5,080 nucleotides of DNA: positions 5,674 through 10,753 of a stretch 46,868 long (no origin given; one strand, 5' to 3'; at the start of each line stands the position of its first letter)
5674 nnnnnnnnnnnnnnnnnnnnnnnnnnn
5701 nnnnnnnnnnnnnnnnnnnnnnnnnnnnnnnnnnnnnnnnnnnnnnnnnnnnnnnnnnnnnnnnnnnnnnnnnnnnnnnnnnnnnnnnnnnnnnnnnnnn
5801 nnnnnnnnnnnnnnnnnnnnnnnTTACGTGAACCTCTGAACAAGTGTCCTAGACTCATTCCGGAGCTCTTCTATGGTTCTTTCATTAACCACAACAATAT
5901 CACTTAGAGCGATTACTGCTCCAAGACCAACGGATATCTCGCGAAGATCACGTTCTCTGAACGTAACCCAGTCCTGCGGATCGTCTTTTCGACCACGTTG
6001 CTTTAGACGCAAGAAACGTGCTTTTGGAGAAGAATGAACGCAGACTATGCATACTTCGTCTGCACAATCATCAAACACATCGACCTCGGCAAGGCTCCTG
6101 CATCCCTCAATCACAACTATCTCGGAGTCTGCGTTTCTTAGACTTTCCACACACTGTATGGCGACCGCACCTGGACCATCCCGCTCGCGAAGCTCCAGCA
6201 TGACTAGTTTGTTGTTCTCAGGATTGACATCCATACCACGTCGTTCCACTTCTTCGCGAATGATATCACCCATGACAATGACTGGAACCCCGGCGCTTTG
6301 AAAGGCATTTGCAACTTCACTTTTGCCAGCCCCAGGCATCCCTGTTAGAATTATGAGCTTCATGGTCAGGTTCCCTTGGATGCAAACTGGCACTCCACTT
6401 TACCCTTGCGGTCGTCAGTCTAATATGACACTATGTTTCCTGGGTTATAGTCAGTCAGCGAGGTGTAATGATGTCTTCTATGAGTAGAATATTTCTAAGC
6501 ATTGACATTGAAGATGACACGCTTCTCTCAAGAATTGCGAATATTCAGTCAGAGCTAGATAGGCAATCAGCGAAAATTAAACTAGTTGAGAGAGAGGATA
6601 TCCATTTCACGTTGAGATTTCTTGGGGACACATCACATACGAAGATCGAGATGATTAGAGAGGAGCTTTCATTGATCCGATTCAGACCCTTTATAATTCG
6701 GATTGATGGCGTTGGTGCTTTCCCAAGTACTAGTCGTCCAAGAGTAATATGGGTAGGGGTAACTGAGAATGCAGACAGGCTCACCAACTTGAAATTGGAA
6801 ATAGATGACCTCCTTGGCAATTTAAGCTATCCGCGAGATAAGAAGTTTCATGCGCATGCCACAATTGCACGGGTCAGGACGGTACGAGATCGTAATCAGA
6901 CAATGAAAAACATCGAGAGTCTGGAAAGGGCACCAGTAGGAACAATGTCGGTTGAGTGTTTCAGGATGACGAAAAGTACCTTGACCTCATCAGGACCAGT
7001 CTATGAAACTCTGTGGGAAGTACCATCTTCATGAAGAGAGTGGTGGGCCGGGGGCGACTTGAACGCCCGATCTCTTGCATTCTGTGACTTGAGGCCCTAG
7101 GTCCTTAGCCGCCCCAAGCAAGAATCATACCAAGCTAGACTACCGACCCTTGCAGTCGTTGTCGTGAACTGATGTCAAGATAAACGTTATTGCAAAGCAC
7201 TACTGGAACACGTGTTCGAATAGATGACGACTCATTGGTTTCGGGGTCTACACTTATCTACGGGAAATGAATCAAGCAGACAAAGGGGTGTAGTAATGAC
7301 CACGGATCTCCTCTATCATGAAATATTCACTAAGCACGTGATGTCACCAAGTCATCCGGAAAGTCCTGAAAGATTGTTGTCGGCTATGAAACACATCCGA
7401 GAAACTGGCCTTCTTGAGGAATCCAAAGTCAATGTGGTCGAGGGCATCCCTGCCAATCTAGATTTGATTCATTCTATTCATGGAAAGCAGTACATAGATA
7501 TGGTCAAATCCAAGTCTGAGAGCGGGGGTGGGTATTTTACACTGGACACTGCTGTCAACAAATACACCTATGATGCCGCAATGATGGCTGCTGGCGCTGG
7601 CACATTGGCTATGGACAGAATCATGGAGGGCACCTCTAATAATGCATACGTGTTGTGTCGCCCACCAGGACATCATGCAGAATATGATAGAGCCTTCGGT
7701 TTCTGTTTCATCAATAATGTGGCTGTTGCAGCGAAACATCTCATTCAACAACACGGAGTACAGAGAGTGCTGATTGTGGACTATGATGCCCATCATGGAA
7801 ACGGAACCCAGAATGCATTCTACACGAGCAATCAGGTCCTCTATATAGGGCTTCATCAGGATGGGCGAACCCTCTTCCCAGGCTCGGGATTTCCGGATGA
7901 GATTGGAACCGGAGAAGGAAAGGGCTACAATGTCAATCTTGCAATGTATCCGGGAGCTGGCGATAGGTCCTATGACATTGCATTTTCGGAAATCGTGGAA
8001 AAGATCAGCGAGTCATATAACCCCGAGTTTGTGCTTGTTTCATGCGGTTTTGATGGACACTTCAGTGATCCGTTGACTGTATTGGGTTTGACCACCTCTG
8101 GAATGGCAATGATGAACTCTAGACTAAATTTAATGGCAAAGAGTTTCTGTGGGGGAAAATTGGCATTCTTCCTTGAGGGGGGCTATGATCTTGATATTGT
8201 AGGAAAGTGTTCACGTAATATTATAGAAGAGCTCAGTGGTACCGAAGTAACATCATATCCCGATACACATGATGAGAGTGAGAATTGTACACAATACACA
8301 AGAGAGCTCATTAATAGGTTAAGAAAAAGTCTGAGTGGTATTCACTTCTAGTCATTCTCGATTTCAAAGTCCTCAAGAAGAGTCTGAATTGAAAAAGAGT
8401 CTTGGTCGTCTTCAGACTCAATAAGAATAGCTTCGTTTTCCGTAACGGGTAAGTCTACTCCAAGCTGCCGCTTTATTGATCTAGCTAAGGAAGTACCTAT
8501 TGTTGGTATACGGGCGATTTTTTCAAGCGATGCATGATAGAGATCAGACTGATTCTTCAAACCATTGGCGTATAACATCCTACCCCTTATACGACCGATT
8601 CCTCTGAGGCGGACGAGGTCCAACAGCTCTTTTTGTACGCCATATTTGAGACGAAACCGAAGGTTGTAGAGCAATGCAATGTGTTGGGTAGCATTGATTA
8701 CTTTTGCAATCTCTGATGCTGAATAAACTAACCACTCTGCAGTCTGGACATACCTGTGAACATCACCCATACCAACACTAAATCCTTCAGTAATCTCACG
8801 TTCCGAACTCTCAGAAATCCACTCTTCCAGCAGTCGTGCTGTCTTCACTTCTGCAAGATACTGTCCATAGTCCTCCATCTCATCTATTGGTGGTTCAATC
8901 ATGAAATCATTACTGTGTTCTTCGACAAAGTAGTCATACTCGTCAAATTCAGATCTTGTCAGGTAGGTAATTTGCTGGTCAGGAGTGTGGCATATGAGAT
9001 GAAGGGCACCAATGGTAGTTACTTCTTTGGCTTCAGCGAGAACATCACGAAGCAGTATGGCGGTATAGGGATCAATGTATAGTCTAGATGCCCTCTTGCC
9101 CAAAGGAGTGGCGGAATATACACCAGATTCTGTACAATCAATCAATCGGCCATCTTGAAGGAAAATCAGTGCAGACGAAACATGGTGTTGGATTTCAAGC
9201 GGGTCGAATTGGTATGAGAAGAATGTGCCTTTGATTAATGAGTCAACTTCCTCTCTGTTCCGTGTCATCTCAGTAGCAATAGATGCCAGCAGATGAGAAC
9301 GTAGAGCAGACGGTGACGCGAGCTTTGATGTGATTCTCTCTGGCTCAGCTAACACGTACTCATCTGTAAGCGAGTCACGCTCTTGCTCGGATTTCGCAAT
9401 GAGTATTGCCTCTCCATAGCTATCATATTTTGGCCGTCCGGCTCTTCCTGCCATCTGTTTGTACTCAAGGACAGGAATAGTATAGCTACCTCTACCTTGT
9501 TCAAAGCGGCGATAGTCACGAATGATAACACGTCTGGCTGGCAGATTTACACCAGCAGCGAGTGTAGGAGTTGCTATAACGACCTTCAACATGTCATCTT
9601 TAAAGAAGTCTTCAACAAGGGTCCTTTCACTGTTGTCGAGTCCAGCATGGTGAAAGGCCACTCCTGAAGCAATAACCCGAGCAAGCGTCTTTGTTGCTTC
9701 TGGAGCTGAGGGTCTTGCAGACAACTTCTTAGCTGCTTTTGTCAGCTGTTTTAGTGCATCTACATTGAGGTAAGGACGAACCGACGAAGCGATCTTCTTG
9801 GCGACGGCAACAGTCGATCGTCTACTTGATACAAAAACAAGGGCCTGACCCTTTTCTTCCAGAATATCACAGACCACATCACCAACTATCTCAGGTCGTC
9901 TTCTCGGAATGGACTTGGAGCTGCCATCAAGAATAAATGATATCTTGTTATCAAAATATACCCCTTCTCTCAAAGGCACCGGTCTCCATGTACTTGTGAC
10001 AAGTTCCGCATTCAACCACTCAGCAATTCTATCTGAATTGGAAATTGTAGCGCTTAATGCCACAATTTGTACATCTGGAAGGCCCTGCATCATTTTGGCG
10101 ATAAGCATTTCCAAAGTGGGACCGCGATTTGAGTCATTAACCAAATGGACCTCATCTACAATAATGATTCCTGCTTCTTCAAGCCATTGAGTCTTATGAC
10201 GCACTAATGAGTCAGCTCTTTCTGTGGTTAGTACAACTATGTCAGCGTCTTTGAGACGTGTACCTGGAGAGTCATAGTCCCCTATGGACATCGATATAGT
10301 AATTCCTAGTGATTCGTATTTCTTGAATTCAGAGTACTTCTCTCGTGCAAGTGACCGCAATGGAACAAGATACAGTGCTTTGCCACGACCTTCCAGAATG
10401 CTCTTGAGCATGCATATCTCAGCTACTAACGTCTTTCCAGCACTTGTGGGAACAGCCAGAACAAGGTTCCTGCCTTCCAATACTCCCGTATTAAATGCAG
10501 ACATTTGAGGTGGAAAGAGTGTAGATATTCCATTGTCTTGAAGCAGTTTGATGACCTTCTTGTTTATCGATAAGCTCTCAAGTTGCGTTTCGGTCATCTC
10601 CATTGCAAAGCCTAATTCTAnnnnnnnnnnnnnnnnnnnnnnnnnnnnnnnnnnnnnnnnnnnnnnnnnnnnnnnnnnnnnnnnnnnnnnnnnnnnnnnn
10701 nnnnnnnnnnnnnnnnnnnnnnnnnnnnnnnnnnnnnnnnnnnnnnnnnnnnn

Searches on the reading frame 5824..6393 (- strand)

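Call 79: search_protein_families(library=pfam, proteins=[window:5824-6393:-], max_evalue=0.001)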
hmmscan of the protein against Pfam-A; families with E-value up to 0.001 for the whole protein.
window:5824-6393:- (189 aa): 4 families
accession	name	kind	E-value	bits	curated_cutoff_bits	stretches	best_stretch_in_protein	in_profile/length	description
PF13238.12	AAA_18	-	4.2e-14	53.5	29.4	1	14-138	1-116/128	AAA domain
PF13207.12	AAA_17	-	2.1e-13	51.2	27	1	17-139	1-131/136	AAA domain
PF13671.12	AAA_33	-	1.1e-05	26.2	27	1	13-141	1-127/143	AAA domain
PF01121.26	CoaE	-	0.00079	19.6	27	0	14-51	3-39/180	Dephospho-CoA kinase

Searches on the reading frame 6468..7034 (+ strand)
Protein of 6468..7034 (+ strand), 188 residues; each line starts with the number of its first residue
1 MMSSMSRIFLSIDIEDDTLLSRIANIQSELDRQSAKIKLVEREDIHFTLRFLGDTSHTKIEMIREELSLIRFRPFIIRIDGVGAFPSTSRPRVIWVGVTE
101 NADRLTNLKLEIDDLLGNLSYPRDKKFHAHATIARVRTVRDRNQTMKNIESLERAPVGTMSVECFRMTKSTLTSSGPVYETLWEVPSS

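Call 79: search_protein_families(library=pfam, proteins=[window:6468-7034:+], max_evalue=0.001)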
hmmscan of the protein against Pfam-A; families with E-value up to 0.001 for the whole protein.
window:6468-7034:+ (188 aa): 3 families
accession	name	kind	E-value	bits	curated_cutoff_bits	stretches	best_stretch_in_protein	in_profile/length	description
PF02834.22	LigT_PEase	-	2.3e-25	89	23.3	2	20-95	8-87/87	LigT like Phosphoesterase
PF13563.12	2_5_RNA_ligase2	-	4.3e-11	43.5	27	1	23-152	9-133/152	2'-5' RNA ligase superfamily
PF10469.15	AKAP7_NLS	-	1.5e-09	38.5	24.4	1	9-147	4-160/208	AKAP7 2'5' RNA ligase-like domain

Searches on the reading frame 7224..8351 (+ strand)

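Call 16: search_protein_families(library=ncbifam, proteins=[window:7224-8351:+], max_evalue=0.01)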
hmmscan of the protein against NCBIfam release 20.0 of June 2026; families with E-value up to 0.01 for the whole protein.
window:7224-8351:+ (375 aa): 0 families

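Call 79: search_protein_families(library=pfam, proteins=[window:7224-8351:+], max_evalue=0.001)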
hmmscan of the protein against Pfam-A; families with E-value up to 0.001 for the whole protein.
window:7224-8351:+ (375 aa): 1 family
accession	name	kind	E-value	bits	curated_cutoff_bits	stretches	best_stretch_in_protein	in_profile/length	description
PF00850.24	Hist_deacetyl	-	5.9e-92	308.6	27.9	1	44-336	1-297/298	Histone deacetylase domain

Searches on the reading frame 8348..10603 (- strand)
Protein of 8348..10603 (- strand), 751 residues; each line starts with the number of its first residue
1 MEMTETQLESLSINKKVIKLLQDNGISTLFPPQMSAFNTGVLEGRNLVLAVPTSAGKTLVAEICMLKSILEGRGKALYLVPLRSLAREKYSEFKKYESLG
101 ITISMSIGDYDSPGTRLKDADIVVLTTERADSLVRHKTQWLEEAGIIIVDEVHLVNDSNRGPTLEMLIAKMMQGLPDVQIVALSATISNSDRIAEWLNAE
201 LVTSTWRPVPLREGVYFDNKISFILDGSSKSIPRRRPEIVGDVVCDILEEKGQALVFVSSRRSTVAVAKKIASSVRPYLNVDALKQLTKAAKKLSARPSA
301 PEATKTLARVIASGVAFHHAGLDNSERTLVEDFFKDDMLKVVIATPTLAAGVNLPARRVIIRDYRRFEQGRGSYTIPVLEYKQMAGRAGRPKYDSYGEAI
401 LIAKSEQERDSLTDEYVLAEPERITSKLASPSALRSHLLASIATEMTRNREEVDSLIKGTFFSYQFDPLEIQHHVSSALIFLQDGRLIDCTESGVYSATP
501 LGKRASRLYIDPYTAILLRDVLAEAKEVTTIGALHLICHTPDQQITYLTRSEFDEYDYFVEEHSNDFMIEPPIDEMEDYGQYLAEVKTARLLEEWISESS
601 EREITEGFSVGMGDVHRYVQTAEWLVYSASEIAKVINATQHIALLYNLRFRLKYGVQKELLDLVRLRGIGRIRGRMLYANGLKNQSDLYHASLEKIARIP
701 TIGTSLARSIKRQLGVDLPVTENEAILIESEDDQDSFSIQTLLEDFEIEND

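Call 79: search_protein_families(library=pfam, proteins=[window:8348-10603:-], max_evalue=0.001)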
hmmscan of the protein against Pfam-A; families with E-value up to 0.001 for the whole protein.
window:8348-10603:- (751 aa): 7 families
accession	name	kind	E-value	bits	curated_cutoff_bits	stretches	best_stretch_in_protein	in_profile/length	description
PF21280.2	Helicase_dom4_arc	-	4.9e-36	123.8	27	1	532-655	2-125/125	Archaeal helicase, domain 4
PF00270.35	DEAD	-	1.4e-31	109.9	26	1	31-189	2-163/167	DEAD/DEAH box helicase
PF04851.21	ResIII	-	5e-10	40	22.5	1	43-188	22-163/164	Type III restriction enzyme, res subunit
PF00271.37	Helicase_C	-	6.1e-10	39.8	23.5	1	312-391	39-109/110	Helicase conserved C-terminal domain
PF20470.4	HTH_61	-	6.3e-07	30.1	24.3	1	397-488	1-91/92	Helix-turn-helix domain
PF22527.2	DEXQc_Suv3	-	1e-06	28.8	27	1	51-164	20-114/154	DEXQ-box helicase domain of Suv3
PF14520.12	HHH_5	-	0.00062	20.6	27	0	661-714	2-55/57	Helix-hairpin-helix domain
